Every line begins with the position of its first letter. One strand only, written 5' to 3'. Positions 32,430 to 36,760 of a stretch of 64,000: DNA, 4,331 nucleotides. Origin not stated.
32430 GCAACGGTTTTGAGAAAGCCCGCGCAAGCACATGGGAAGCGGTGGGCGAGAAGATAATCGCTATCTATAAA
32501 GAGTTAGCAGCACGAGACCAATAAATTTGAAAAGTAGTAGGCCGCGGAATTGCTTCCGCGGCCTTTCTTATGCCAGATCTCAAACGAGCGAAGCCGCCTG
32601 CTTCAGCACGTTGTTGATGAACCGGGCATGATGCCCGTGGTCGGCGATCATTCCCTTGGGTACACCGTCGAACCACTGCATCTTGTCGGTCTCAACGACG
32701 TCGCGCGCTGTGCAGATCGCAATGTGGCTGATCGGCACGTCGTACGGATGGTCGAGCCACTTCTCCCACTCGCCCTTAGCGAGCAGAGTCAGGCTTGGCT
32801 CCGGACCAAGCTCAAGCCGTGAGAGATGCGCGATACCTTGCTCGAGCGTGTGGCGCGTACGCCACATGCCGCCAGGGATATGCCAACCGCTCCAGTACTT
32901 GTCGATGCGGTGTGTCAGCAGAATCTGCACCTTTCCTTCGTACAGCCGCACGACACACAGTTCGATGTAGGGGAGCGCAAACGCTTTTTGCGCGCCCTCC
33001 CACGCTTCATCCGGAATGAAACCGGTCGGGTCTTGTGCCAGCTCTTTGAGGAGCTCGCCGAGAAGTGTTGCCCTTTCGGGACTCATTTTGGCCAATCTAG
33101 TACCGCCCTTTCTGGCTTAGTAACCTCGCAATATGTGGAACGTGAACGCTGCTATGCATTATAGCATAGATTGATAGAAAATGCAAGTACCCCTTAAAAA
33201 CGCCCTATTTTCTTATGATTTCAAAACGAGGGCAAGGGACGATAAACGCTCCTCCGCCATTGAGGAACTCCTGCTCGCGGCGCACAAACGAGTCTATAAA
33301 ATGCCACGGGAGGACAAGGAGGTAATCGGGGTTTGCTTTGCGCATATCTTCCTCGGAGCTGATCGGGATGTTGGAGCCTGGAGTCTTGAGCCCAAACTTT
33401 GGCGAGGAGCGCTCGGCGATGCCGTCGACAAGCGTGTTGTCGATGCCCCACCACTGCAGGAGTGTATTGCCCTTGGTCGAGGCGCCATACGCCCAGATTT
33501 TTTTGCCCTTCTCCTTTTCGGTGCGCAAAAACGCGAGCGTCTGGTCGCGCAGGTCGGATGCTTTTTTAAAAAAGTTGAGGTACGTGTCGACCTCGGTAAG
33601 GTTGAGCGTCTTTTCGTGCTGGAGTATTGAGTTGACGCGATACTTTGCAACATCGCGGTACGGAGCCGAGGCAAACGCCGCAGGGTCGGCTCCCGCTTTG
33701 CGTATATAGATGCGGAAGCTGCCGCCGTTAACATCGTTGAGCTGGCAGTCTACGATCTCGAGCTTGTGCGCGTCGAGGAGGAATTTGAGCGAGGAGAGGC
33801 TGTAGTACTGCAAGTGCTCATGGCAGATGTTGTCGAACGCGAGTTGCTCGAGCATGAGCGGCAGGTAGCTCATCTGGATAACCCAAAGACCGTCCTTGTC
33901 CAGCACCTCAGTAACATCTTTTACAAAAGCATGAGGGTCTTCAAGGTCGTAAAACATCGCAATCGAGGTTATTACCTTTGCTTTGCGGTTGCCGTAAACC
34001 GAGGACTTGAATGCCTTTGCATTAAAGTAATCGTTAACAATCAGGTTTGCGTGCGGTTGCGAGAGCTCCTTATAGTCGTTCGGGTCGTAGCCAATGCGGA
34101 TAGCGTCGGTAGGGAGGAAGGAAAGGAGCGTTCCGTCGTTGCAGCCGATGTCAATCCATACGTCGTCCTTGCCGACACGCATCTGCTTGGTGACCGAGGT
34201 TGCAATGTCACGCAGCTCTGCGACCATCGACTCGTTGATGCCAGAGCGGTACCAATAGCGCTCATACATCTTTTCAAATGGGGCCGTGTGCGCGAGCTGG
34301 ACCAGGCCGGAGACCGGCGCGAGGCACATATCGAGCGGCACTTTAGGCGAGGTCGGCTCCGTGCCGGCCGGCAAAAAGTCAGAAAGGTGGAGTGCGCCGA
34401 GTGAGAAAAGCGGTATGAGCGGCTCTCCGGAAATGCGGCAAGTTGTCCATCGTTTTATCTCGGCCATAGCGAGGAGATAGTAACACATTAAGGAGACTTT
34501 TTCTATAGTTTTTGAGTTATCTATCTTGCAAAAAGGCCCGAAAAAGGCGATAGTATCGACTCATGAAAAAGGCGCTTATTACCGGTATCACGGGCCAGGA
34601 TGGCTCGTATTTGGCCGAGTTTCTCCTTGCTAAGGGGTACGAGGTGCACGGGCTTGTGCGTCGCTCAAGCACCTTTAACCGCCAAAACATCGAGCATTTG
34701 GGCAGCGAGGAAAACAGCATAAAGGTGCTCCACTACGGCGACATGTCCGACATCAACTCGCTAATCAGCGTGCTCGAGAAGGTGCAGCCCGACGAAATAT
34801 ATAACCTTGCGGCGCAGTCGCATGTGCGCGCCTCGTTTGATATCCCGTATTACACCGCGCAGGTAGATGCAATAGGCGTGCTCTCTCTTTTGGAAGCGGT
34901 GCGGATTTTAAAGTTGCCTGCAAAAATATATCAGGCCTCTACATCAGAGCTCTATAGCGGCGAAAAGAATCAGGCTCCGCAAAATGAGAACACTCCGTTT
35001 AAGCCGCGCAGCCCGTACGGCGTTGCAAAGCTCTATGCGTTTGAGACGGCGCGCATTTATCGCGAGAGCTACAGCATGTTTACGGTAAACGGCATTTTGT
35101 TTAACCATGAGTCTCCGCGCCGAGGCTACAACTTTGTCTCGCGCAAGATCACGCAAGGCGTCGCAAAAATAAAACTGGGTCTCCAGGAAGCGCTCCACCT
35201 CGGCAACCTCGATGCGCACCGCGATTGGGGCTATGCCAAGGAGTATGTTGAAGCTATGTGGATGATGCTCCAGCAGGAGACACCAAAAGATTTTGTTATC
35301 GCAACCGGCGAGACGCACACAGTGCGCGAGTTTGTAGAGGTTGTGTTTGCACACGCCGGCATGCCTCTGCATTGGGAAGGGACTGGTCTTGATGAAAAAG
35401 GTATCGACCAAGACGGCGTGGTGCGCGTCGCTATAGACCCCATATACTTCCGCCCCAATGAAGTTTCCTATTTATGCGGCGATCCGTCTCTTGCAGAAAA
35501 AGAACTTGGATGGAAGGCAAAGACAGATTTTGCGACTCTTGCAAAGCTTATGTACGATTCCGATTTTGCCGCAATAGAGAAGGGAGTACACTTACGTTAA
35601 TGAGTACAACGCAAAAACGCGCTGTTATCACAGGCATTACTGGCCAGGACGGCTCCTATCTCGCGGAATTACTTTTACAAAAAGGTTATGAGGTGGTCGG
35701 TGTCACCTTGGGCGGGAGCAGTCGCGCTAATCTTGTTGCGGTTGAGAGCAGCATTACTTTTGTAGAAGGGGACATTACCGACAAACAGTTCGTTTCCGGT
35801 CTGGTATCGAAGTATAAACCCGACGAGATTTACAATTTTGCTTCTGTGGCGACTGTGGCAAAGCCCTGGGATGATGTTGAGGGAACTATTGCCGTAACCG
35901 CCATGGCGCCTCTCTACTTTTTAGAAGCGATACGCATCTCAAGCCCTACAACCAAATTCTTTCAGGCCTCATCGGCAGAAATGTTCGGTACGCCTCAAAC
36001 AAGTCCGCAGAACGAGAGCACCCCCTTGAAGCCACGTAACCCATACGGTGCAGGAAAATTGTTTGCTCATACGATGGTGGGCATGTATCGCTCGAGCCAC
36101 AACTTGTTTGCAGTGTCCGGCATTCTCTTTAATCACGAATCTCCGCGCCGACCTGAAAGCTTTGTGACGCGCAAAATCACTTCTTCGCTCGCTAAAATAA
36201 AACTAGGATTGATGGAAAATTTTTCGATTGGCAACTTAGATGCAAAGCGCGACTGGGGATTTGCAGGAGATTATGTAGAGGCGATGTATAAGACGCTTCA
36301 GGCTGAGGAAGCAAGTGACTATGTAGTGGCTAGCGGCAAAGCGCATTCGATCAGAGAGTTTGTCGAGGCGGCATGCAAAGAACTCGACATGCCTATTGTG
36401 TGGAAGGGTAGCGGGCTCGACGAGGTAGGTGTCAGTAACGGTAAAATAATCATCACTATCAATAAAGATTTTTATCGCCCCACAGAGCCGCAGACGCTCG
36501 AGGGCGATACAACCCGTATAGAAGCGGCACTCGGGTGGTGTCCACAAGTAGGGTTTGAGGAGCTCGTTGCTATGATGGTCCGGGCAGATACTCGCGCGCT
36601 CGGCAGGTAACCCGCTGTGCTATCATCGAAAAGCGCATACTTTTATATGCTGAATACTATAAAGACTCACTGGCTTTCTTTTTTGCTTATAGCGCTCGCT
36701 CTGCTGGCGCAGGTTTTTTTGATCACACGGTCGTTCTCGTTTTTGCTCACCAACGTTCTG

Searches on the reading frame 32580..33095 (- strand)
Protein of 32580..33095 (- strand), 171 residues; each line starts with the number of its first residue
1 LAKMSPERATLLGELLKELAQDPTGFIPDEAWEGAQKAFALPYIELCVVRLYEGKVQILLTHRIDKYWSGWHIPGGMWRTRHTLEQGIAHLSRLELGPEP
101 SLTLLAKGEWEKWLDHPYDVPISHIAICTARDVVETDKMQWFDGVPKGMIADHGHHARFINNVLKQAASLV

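Call 94: search_protein_families(library=pfam, proteins=[window:32580-33095:-], max_evalue=0.001)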
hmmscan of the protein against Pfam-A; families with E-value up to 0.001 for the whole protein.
window:32580-33095:- (171 aa): 1 family
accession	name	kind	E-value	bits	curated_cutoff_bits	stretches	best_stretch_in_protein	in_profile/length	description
PF00293.34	NUDIX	-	1.8e-05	25.2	21.1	1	47-130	7-91/134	NUDIX domain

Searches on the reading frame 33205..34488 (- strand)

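Call 94: search_protein_families(library=pfam, proteins=[window:33205-34488:-], max_evalue=0.001)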
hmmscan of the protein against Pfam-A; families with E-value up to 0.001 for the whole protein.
window:33205-34488:- (427 aa): 3 families
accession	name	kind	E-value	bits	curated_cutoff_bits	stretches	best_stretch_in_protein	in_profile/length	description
PF08484.17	Methyltransf_14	-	2.2e-45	154.8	23.5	1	253-420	2-160/160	C-methyltransferase C-terminal domain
PF13489.12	Methyltransf_23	-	3.1e-13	50.2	27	1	107-246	22-162/164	Methyltransferase domain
PF08421.16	Methyltransf_13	-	2.1e-06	28.2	31.3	1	17-75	1-62/62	Putative zinc binding domain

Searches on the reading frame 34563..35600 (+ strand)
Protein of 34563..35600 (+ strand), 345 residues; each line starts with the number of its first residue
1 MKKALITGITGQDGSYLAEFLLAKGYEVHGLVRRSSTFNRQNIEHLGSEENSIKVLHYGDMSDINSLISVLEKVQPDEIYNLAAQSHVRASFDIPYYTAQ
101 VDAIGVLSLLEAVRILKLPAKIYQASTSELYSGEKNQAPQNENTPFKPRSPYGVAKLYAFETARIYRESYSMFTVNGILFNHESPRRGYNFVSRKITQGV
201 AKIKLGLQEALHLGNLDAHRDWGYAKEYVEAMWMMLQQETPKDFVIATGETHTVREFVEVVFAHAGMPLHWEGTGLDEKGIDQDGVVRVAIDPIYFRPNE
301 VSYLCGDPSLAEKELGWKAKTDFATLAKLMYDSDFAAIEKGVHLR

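Call 94: search_protein_families(library=pfam, proteins=[window:34563-35600:+], max_evalue=0.001)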
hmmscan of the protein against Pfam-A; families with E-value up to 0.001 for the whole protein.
window:34563-35600:+ (345 aa): 5 families
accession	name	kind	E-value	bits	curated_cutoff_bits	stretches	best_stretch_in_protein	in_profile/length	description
PF16363.11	GDP_Man_Dehyd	-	2.5e-136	455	27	1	5-330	1-332/332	GDP-mannose 4,6 dehydratase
PF01370.27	Epimerase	-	2.2e-67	227.4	20.9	1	4-247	1-240/240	NAD dependent epimerase/dehydratase family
PF04321.23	RmlD_sub_bind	-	1.2e-09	38.1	27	1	3-159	2-132/287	RmlD substrate binding domain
PF05368.20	NmrA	-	0.00042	20.4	27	1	2-75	3-71/298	NmrA-like family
PF02719.21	Polysacc_synt_2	-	0.0008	19.1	20.2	0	5-113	2-115/293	Polysaccharide biosynthesis protein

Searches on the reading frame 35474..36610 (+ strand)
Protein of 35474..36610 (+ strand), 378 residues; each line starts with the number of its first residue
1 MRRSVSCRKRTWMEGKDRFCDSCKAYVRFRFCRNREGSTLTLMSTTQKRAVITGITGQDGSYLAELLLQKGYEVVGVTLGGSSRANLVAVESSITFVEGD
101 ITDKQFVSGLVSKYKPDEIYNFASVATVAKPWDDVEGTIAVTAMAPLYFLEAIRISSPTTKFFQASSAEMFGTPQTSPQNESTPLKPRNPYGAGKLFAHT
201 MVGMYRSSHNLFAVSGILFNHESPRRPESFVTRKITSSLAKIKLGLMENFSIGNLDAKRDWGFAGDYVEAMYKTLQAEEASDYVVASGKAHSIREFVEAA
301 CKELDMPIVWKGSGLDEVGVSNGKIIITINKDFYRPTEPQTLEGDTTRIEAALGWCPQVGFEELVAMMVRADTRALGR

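Call 94: search_protein_families(library=pfam, proteins=[window:35474-36610:+], max_evalue=0.001)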
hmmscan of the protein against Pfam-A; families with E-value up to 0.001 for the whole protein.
window:35474-36610:+ (378 aa): 3 families
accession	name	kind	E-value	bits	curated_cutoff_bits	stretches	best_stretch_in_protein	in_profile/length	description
PF16363.11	GDP_Man_Dehyd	-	5.2e-112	375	27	1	52-368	2-332/332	GDP-mannose 4,6 dehydratase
PF01370.27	Epimerase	-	5.4e-57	193.4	20.9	1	51-285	2-239/240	NAD dependent epimerase/dehydratase family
PF04321.23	RmlD_sub_bind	-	4.9e-09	36.1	27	1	50-218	3-152/287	RmlD substrate binding domain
